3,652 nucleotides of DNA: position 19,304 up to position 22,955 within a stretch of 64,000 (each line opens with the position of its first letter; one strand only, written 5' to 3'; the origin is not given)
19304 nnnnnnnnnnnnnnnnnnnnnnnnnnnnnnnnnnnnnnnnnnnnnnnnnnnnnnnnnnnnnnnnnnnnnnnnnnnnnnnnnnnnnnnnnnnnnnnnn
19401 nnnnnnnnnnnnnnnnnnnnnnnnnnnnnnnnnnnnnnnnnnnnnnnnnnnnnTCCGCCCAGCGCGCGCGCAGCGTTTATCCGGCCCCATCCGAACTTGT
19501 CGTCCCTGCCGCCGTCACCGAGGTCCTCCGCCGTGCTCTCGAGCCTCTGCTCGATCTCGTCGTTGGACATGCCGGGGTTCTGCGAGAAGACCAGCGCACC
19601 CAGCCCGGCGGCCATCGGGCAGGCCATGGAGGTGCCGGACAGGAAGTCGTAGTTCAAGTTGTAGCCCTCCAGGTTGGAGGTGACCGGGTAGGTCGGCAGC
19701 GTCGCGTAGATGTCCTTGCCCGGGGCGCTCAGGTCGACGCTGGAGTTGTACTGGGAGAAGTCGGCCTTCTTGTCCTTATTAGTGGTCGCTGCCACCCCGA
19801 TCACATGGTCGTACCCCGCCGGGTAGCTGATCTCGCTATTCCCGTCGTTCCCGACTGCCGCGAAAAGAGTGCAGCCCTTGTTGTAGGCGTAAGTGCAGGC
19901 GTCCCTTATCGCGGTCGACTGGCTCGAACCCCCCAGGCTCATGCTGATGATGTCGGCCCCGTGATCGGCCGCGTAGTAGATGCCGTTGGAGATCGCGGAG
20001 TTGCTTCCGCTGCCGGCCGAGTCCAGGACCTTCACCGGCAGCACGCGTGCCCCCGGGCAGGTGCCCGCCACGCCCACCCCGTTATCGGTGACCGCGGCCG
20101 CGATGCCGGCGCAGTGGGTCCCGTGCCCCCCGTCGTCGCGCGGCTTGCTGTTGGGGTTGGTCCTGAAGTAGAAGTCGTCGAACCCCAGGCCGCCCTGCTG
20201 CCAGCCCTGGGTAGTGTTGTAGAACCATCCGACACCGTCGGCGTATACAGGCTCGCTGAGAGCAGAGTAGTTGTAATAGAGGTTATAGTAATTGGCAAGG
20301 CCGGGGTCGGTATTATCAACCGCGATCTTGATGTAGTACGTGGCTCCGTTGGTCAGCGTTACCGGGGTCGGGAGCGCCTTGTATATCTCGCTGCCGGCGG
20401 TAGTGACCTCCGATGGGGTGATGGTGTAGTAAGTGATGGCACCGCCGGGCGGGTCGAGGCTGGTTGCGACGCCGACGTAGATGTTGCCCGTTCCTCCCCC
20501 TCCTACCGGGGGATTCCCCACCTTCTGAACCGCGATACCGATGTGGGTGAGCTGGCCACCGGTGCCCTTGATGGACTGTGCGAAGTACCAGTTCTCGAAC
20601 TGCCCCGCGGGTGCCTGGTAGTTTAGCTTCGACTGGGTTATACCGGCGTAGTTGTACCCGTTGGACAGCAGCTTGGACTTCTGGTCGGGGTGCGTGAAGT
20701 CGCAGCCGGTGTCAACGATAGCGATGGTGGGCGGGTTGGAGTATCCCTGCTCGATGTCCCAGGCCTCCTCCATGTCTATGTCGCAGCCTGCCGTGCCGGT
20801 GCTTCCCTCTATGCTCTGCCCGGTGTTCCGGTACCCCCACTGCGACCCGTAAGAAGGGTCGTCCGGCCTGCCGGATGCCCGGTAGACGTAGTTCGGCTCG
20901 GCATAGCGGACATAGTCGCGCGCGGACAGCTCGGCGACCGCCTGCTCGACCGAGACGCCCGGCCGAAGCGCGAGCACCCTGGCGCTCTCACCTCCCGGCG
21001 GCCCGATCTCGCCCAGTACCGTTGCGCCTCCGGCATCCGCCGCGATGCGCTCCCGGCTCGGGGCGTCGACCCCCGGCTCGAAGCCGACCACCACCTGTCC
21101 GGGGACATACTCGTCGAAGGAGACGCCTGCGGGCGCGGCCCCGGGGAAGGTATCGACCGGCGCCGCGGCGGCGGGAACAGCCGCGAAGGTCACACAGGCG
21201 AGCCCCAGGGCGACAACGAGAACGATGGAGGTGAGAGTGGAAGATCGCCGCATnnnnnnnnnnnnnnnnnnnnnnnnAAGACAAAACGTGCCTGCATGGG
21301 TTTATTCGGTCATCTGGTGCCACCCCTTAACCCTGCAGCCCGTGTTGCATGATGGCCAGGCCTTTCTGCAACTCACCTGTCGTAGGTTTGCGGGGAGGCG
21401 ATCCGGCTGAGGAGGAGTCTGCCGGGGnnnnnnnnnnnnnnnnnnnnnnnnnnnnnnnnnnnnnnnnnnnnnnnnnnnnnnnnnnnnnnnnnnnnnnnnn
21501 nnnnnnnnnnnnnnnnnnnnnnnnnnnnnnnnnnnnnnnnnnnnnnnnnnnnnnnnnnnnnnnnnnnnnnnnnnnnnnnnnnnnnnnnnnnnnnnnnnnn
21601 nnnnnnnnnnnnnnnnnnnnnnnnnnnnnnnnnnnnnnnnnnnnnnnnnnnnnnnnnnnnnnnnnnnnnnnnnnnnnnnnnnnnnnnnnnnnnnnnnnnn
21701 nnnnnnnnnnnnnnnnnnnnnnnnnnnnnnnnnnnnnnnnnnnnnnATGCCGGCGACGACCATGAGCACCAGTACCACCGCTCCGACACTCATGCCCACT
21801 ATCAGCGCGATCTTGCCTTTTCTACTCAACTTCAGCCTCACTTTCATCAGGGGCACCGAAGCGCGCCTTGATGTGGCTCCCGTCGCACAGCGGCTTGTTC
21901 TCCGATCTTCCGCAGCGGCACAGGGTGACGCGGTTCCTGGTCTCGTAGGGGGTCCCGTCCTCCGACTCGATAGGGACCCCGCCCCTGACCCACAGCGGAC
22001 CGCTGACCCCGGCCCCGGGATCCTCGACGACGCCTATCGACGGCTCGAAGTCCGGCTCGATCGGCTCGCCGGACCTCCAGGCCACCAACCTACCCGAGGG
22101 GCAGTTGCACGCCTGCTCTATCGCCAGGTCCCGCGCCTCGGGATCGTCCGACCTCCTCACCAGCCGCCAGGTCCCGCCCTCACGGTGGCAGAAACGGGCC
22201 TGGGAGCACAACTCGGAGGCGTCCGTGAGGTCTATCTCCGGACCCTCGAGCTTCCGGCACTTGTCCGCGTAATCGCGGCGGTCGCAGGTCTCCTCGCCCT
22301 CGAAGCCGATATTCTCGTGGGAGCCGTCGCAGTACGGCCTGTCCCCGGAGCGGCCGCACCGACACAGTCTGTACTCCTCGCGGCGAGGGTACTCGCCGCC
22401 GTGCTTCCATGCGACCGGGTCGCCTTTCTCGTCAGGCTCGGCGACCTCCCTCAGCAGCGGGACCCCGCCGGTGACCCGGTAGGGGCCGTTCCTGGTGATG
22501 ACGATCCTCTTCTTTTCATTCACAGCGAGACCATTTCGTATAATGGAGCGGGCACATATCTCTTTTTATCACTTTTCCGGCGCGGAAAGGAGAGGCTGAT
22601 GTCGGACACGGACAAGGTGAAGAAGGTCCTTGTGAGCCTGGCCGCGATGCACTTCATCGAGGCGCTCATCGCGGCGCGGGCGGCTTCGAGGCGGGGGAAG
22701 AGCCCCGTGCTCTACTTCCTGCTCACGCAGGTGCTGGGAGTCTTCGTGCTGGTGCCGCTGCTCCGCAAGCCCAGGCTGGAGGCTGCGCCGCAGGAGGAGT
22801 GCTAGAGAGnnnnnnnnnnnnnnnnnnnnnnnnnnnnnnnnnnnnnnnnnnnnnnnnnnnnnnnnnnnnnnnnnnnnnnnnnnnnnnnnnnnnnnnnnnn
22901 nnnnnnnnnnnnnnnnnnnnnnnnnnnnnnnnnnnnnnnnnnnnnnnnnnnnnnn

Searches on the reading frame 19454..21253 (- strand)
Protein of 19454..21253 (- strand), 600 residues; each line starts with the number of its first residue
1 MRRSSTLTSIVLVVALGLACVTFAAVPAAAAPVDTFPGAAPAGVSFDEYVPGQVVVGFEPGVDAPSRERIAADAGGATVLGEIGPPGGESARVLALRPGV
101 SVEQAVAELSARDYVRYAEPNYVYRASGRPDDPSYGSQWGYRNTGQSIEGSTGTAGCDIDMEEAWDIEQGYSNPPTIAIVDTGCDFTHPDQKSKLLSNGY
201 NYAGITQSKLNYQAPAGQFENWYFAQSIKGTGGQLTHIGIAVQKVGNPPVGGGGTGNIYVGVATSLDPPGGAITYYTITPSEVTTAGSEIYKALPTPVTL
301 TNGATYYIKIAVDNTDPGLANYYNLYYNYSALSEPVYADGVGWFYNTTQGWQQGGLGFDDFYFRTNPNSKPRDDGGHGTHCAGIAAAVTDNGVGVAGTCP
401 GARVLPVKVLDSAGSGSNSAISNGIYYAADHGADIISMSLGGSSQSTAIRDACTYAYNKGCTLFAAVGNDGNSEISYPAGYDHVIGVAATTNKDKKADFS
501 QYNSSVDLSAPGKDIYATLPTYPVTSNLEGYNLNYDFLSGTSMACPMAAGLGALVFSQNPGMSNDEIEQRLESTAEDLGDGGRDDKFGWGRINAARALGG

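Call 47: find_homologous_proteins(query=window:19454-21253:-)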
Query window:19454-21253:- (600 aa): 2900 proteins with E <= 0.001 among 8000 candidates; the best 120 are listed.
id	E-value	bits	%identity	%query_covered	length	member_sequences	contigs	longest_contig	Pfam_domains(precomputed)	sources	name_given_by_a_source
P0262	0.0e+0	1250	93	100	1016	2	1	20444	PF22148.2,PF18986.6,PF00082.28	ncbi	ncbi:MAG: S8 family serine peptidase [Actinomycetota bacterium]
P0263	8.1e-267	905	72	94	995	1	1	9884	PF22148.2,PF18986.6,PF00082.28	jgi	jgi:subtilisin family serine protease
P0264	7.1e-262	889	67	100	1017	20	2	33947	PF22148.2,PF18986.6,PF00082.28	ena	-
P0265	1.4e-251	855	65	100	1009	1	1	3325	PF22148.2,PF18986.6,PF00082.28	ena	-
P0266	2.8e-244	831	64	100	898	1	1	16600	PF22148.2,PF18986.6,PF00082.28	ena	-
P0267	1.4e-243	828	64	100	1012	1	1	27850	PF22148.2,PF18986.6,PF00082.28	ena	-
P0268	1.9e-243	828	63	100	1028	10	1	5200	PF22148.2,PF18986.6,PF00082.28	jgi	jgi:subtilisin family serine protease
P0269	4.5e-243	827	63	100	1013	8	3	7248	PF22148.2,PF18986.6,PF00082.28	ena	-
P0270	5.3e-236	803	63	100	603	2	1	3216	PF22148.2,PF00082.28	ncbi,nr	ncbi:MAG: S8 family serine peptidase, partial [Actinobacteria bacterium]|nr:S8 family serine peptida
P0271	3.7e-222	758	65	88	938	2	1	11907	PF18986.6,PF00082.28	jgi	-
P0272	1.7e-216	739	69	80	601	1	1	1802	PF00082.28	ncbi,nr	ncbi:MAG: S8 family serine peptidase, partial [Actinobacteria bacterium]|nr:S8 family serine peptida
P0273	4.3e-216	737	64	91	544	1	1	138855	PF22148.2,PF00082.28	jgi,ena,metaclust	metaclust:\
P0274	4.8e-170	585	51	97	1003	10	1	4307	PF22148.2,PF18986.6,PF00082.28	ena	-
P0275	2.6e-169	583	52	91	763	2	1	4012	PF22148.2,PF01833.31,PF00082.28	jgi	-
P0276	3.9e-165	569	49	100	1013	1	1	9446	PF22148.2,PF18986.6,PF00082.28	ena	-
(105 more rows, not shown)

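Call 52: predict_structure(alignment_id=A3)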
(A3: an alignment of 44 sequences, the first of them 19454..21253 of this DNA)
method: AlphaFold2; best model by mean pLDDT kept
length: 600 residues; sequences in the alignment: 44
mean_pLDDT: 81.6   pTM: 0.76
mean pLDDT of the five models: 81.6, 78.7, 75.6, 68.2, 66.6
residues with pLDDT >= 90: 257; 70-90: 216; 50-70: 81; < 50: 46
segments of 3 or more residues with pLDDT < 50: 1-6, 16-47, 124-126
pLDDT, mean of each block of 10 residues (from residue 1): 41 50 34 26 45 89 87 85 72 89 89 91 61 72 74 78 83 94 93 93 93 82 92 96 79 78 92 94 93 97 95 68 87 87 90 82 95 94 87 78 96 89 97 96 87 96 87 81 86 67 58 78 90 85 89 94 92 74 62 84
secondary structure, 60 per line:
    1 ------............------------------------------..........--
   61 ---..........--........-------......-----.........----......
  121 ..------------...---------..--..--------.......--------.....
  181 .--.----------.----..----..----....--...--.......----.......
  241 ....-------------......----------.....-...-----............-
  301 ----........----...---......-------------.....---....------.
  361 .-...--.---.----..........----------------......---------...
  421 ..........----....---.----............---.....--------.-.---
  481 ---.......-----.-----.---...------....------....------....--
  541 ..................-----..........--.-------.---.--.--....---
elements in order: H7-18 E49-58 H64-73 E76-83 E91-96 H102-110 E115-122 H161-167 E176-181 E212-215 E223-229 E234-244 E258-263 E274-278 E288-299 E305-312 E323-328 E342-346 E350-353 E363-365 H377-386 E403-408 H418-430 E435-438 H447-458 E462-466 E484-490 E506-508 E515-518 H525-528 E535-538 H541-558 H564-573 H594-597

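Call 54: fold_search(model_id=the predicted structure, library=pdb)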
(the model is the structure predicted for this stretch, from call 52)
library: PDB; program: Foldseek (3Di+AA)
matches with E <= 10: 1696; with E <= 0.001: 305
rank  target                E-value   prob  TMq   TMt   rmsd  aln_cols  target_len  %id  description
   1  1tec_E                1.9e-24  1.00  0.44  0.92   4.2       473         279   27  CRYSTALLOGRAPHIC REFINEMENT BY INCORPORATION OF MOLECULAR DYNAMICS. THE THERMOSTABLE SERINE PROTEASE THERMITASE COMPLE (released 1989-10-15)
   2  1thm                  3.9e-23  1.00  0.43  0.90   3.7       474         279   27  CRYSTAL STRUCTURE OF THERMITASE AT 1.4 ANGSTROMS RESOLUTION (released 1994-01-31)
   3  1c9m                  1.0e-22  1.00  0.35  0.76   1.9       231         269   38  BACILLUS LENTUS SUBTILSIN (SER 87) N76D/S103A/V104I (released 1999-10-06)
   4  1st3                  2.1e-22  1.00  0.35  0.76   1.9       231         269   38  THE CRYSTAL STRUCTURE OF THE BACILLUS LENTUS ALKALINE PROTEASE, SUBTILISIN BL, AT 1.4 ANGSTROMS RESOLUTION (released 1994-01-31)
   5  5arb                  3.1e-22  1.00  0.35  0.76   1.8       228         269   38  Cooperative bio-metallic selectivity in a tailored protease enables creation of a C-C cross-coupling Heckase (released 2016-09-14)
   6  3lpd                  4.9e-22  1.00  0.44  0.76   7.8       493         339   24  Crystal structure of a subtilisin-like protease (released 2010-12-08)
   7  1iav                  5.5e-22  1.00  0.35  0.76   1.9       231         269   38  STRUCTURE ON NATIVE (ASN 87) SUBTILISIN FROM BACILLUS LENTUS (released 2001-04-18)
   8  1ndu                  6.5e-22  1.00  0.34  0.76   1.8       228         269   39  Bacillus lentus subtilisin variant S101G/V104N (released 2004-04-06)
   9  1q5p                  8.7e-22  1.00  0.35  0.76   1.9       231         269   38  S156E/S166D variant of Bacillus lentus subtilisin (released 2003-11-11)
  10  1c9j                  9.2e-22  1.00  0.35  0.76   1.9       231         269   39  BACILLUS LENTUS SUBTILISIN K27R/N87S/V104Y/N123S/T274A VARIANT (released 1999-10-06)
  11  1svn                  1.1e-21  1.00  0.34  0.76   1.6       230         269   38  SAVINASE (released 1996-10-14)
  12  1c3l                  1.6e-21  1.00  0.35  0.74   2.0       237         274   42  SUBTILISIN-CARLSBERG COMPLEXED WITH XENON (8 BAR) (released 1999-08-04)
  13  3whi_B                1.8e-21  1.00  0.40  0.67  21.8       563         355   23  Crystal structure of unautoprocessed form of IS1-inserted Pro-subtilisin E (released 2013-12-25)
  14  1sel_A                2.2e-21  1.00  0.35  0.74   2.0       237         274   41  CRYSTAL STRUCTURE OF SELENOSUBTILISIN AT 2.0-ANGSTROMS RESOLUTION (released 1993-10-31)
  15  6dwq                  2.5e-21  1.00  0.35  0.75   1.8       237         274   42  Subtilisin serine protease modified with the protease inhibitor cyanobenzylsulfonylfluoride (released 2019-07-03)
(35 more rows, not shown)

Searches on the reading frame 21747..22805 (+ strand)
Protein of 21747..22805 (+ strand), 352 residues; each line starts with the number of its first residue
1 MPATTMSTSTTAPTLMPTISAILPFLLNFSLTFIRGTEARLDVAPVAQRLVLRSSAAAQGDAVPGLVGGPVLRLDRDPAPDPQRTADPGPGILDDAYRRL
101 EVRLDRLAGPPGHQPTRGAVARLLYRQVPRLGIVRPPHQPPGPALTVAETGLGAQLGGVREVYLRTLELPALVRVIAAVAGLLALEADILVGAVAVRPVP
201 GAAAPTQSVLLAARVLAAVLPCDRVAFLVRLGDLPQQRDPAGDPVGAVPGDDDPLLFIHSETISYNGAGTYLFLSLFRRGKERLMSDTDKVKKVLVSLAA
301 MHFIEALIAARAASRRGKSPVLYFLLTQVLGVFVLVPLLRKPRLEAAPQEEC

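Call 20: search_protein_families(library=pfam, proteins=[window:21747-22805:+], max_evalue=0.001)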
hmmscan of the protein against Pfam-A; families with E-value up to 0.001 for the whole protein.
window:21747-22805:+ (352 aa): 1 family
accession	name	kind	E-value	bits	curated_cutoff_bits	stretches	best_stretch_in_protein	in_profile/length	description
PF14934.11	TMEM254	-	9e-05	23.1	23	1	282-339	31-91/91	Transmembrane protein 254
